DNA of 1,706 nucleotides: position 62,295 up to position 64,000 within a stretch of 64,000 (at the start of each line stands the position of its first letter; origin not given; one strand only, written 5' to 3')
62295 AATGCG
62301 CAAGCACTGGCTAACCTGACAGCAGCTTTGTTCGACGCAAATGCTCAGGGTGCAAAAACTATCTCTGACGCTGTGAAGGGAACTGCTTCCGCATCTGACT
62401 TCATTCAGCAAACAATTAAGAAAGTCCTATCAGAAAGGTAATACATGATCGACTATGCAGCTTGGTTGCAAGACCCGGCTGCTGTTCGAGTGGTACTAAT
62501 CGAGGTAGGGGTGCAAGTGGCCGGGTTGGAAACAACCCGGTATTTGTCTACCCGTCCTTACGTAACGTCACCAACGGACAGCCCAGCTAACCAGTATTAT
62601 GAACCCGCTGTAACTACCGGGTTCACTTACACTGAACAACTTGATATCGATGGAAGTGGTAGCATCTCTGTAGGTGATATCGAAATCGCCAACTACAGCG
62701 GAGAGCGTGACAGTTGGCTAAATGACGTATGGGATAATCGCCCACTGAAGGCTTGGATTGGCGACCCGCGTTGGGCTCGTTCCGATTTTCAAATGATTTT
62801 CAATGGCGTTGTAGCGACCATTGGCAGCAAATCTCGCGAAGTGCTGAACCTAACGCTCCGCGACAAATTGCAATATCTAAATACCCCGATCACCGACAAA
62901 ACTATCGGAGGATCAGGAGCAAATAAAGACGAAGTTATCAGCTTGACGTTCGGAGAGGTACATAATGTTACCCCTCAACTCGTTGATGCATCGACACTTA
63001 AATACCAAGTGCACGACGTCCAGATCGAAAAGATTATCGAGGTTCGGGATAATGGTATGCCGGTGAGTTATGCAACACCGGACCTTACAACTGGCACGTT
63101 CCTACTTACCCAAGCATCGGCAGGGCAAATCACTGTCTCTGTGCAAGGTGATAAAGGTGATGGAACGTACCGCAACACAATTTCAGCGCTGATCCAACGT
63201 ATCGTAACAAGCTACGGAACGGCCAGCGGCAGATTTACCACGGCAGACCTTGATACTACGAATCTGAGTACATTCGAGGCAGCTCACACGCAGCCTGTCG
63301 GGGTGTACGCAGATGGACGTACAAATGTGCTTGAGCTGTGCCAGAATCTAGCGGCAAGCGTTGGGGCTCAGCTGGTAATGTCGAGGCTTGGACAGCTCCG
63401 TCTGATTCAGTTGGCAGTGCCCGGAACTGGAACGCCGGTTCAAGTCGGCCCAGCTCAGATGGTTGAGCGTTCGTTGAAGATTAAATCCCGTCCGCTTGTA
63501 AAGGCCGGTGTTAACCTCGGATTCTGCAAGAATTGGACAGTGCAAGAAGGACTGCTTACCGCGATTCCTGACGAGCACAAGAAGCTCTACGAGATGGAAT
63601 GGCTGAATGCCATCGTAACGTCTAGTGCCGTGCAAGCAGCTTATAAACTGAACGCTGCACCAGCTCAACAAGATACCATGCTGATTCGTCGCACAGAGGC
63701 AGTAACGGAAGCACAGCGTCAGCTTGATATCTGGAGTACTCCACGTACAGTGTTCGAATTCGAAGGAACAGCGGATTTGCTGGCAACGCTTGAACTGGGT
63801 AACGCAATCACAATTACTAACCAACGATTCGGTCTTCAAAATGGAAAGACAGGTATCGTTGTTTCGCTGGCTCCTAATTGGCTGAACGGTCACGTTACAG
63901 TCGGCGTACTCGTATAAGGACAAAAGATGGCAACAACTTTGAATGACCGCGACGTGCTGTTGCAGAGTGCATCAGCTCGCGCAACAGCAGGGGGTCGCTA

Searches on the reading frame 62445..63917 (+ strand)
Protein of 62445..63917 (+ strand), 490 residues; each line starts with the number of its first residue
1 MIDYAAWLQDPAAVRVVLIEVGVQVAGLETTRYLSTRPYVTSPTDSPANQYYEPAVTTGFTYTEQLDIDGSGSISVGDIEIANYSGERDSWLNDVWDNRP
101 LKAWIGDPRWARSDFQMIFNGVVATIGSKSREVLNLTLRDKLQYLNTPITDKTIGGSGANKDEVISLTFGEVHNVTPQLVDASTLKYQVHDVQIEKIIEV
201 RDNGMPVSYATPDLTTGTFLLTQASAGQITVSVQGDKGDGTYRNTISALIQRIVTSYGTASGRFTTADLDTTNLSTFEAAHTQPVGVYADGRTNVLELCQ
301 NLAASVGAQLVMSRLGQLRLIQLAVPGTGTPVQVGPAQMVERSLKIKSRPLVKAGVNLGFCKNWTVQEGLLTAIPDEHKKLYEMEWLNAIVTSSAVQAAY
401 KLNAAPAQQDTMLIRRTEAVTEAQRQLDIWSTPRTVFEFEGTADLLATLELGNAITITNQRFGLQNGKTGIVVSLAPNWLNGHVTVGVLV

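Call 62: find_encoding_contigs(protein=window:62445-63917:+, flank=10000, max_places=1)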
Protein window:62445-63917:+ (490 aa): 14 contigs read that carry it; 1 place shown.
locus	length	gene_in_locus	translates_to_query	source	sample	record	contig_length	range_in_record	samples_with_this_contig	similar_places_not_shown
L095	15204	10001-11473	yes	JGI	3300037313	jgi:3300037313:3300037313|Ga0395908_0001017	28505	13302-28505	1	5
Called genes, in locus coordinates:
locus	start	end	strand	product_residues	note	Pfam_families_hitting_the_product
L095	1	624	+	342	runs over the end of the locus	PF03864:Phage_cap_E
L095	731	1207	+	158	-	-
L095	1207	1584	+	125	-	-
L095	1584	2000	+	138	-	-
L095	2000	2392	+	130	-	PF13554:Phage_tail_terminator_5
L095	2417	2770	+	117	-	-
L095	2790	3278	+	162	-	-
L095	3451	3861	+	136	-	-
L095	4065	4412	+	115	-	-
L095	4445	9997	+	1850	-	PF10145:PhageMin_Tail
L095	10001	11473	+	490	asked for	-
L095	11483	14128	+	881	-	-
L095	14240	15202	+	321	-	?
